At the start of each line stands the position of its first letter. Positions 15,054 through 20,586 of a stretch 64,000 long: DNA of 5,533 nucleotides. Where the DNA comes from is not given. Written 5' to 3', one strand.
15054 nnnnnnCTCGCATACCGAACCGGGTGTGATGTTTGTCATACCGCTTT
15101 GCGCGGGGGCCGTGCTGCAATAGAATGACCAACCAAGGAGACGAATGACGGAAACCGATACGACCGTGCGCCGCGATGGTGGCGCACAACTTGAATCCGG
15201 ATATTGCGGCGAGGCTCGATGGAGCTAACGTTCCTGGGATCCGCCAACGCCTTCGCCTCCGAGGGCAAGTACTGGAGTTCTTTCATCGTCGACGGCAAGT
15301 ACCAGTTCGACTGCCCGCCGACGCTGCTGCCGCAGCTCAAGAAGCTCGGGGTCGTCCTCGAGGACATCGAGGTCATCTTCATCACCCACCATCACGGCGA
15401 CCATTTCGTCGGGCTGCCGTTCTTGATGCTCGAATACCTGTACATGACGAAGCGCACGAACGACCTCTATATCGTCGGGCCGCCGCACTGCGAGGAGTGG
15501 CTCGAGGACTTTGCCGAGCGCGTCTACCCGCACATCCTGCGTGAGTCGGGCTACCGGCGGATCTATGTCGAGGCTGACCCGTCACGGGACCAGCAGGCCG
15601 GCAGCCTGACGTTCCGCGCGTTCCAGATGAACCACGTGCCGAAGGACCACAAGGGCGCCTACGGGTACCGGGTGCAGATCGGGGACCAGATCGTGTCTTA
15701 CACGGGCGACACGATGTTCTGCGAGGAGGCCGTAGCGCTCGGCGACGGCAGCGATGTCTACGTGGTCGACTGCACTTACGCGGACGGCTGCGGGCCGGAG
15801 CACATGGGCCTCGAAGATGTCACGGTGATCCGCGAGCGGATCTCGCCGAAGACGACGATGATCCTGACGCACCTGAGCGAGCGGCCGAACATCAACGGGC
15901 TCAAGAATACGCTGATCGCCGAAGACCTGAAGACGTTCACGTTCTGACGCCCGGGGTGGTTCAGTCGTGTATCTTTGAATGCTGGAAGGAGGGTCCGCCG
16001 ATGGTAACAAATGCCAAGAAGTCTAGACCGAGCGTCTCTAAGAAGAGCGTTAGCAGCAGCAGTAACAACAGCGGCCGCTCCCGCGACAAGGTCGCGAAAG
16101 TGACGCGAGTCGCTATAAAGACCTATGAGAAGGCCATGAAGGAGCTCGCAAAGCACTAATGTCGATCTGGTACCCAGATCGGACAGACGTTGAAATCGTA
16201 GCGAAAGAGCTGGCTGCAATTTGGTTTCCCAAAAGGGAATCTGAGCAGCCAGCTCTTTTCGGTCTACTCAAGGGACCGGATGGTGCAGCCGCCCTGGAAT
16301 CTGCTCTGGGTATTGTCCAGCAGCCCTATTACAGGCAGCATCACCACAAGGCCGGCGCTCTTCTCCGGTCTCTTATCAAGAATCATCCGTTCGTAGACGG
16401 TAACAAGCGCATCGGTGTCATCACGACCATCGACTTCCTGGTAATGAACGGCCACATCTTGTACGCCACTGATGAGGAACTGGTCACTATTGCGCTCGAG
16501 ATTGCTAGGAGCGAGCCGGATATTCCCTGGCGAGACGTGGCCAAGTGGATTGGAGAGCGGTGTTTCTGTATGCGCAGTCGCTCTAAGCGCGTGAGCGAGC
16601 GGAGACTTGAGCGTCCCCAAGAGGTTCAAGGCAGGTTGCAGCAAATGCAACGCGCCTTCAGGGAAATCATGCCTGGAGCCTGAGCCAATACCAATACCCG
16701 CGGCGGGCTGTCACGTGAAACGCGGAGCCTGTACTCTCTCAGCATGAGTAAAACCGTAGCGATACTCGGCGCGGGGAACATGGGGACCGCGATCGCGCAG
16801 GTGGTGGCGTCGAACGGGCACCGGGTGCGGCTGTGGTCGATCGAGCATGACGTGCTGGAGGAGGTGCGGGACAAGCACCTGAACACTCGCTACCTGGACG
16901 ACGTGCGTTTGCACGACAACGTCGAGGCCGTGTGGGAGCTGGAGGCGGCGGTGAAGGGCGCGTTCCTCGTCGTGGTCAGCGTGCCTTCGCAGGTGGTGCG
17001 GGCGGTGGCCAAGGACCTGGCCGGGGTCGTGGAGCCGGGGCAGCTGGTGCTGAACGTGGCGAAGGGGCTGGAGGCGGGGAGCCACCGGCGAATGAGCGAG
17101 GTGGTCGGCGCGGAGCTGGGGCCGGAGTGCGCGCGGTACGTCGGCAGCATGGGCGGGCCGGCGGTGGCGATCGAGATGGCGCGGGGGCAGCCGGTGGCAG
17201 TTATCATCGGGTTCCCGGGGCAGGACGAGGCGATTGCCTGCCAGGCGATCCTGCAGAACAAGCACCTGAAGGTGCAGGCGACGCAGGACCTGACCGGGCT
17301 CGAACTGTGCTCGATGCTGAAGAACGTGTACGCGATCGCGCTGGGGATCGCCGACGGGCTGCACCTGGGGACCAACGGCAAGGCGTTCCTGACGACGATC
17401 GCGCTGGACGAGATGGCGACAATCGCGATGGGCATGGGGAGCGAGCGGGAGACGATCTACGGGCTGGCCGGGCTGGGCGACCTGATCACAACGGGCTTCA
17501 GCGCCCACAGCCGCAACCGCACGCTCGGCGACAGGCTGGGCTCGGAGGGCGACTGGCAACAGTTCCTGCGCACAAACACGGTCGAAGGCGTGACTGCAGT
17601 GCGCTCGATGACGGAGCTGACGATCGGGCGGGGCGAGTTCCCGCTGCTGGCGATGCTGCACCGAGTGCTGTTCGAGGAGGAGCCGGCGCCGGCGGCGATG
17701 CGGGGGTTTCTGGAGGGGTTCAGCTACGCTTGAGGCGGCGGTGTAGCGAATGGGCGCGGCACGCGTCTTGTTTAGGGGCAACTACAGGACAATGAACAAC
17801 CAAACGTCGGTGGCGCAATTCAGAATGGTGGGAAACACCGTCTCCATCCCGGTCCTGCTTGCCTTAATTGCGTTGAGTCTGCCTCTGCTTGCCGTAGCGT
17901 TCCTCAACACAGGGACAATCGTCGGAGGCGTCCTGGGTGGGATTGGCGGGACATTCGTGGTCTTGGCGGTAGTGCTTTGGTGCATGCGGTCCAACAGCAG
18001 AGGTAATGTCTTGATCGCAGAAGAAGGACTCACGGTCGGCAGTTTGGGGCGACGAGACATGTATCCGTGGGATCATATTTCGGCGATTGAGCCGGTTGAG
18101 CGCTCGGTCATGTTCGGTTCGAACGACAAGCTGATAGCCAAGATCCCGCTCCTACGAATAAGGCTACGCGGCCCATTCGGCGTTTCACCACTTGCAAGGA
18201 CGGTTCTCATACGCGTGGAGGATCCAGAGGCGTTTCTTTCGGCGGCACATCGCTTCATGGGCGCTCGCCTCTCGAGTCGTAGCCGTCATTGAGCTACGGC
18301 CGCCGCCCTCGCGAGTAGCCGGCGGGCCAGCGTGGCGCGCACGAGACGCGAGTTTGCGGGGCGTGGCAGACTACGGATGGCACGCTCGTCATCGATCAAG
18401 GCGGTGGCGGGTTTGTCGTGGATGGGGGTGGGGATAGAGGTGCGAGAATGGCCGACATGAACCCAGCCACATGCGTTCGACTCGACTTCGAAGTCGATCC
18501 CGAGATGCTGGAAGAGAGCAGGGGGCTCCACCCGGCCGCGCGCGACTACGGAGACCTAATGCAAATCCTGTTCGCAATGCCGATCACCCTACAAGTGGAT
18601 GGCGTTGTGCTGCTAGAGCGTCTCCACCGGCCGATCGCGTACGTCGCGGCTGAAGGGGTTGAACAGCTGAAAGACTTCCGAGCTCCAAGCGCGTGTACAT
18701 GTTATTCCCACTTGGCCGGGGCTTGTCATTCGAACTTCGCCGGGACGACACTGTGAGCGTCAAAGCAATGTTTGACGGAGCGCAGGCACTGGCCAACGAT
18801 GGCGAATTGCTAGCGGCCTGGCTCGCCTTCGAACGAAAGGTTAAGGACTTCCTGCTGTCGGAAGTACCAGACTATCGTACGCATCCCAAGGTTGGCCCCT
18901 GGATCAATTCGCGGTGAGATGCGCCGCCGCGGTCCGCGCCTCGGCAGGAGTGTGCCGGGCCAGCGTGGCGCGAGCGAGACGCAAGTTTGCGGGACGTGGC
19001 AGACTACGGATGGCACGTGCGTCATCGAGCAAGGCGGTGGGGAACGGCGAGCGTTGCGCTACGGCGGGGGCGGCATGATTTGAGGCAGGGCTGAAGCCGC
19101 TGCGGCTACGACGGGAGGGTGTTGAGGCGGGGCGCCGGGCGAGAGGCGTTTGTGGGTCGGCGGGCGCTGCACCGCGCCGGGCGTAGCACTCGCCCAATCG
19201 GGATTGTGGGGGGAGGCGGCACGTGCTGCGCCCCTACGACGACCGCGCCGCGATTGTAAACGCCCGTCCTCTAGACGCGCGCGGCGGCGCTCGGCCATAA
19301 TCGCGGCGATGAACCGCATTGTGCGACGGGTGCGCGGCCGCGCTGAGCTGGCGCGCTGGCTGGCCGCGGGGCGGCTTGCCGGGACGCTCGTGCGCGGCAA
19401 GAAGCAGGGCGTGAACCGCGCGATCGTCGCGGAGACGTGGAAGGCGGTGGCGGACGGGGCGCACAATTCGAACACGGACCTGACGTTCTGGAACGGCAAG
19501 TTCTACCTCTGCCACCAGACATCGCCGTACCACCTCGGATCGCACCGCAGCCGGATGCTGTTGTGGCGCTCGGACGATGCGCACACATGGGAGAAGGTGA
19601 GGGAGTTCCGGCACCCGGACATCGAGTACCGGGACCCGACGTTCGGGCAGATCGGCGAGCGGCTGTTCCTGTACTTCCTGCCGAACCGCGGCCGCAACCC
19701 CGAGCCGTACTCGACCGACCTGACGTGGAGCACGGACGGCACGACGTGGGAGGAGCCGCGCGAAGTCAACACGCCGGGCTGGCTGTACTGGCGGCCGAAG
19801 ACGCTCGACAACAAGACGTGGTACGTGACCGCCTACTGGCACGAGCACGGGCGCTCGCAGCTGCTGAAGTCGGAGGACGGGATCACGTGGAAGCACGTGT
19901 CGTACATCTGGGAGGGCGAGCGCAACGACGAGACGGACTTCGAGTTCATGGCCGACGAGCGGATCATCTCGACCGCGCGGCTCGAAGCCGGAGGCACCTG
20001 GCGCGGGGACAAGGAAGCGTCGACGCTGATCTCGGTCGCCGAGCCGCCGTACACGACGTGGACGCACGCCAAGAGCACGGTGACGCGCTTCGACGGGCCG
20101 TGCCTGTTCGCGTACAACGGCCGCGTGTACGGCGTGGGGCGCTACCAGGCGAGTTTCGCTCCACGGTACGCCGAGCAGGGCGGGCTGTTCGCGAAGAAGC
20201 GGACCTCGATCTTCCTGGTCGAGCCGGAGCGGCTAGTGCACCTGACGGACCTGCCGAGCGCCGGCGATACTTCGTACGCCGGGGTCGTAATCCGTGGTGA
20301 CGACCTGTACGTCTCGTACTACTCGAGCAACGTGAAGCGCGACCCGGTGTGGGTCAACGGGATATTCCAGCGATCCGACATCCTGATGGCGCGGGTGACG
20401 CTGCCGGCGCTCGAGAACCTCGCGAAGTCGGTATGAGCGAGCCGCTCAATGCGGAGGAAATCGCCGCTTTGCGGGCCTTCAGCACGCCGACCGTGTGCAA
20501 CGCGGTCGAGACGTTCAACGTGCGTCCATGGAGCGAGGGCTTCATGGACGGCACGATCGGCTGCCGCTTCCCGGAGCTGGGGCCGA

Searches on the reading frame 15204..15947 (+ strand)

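Call 58: search_protein_families(library=pfam, proteins=[window:15204-15947:+], max_evalue=0.00001)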
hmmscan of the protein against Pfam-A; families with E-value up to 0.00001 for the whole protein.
window:15204-15947:+ (247 aa): 2 families
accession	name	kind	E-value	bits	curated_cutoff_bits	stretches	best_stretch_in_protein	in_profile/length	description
PF12706.13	Lactamase_B_2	-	9.8e-17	61.6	27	1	35-223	5-199/200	Beta-lactamase superfamily domain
PF00753.33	Lactamase_B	-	3.3e-06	27.6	22.7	1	43-172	32-152/196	Metallo-beta-lactamase superfamily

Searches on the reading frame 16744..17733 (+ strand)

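Call 58: search_protein_families(library=pfam, proteins=[window:16744-17733:+], max_evalue=0.00001)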
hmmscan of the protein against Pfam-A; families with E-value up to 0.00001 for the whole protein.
window:16744-17733:+ (329 aa): 7 families
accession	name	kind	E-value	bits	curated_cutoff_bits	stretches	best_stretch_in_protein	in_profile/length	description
PF01210.29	NAD_Gly3P_dh_N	-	6.1e-42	143.7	23.1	1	5-159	2-154/158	NAD-dependent glycerol-3-phosphate dehydrogenase N-terminus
PF07479.19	NAD_Gly3P_dh_C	-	1.4e-38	132.7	25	1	182-318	1-140/142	NAD-dependent glycerol-3-phosphate dehydrogenase C-terminus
PF20618.3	GPD_NAD_C_bact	-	5.1e-11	43.4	27.6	1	242-292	1-52/66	Bacterial GPD, NAD-dependent C-terminal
PF03807.23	F420_oxidored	-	4e-08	34.2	21.6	1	4-106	1-92/94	NADP oxidoreductase coenzyme F420-dependent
PF03446.21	NAD_binding_2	-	4.8e-08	33.6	21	1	4-106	1-93/161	NAD binding domain of 6-phosphogluconate dehydrogenase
PF02737.24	3HCDH_N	-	9.4e-08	32.6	22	1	4-47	1-44/180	3-hydroxyacyl-CoA dehydrogenase, NAD binding domain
PF02558.23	ApbA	-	8.7e-07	29.1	22.2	1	5-111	1-105/150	Ketopantoate reductase PanE/ApbA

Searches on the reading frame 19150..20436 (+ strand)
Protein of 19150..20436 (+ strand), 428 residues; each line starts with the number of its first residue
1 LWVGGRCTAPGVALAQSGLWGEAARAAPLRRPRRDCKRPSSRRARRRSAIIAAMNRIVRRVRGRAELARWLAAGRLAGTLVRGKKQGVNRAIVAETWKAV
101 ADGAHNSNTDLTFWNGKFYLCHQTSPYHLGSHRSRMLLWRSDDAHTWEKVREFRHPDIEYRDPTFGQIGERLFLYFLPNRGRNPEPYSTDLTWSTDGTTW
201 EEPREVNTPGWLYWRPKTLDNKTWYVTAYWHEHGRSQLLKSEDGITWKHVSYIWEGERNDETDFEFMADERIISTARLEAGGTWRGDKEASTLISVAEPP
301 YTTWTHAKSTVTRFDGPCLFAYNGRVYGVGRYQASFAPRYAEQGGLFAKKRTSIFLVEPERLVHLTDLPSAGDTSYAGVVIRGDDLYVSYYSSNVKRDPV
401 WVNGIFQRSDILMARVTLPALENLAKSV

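Call 59: search_protein_families(library=pfam, proteins=[window:19150-20436:+], max_evalue=0.00001)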
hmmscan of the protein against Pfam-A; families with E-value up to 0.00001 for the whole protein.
window:19150-20436:+ (428 aa): 1 family
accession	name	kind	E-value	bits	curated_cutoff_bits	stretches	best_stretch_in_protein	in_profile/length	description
PF24067.1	Beta-prop_BT_1020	-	8.4e-07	29.3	27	0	101-151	45-95/236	BT_1020-like, N-terminal beta propeller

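Call 61: search_protein_families(library=ncbifam, proteins=[window:19150-20436:+], max_evalue=0.001)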
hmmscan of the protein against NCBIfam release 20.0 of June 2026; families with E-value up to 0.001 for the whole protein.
window:19150-20436:+ (428 aa): 0 families
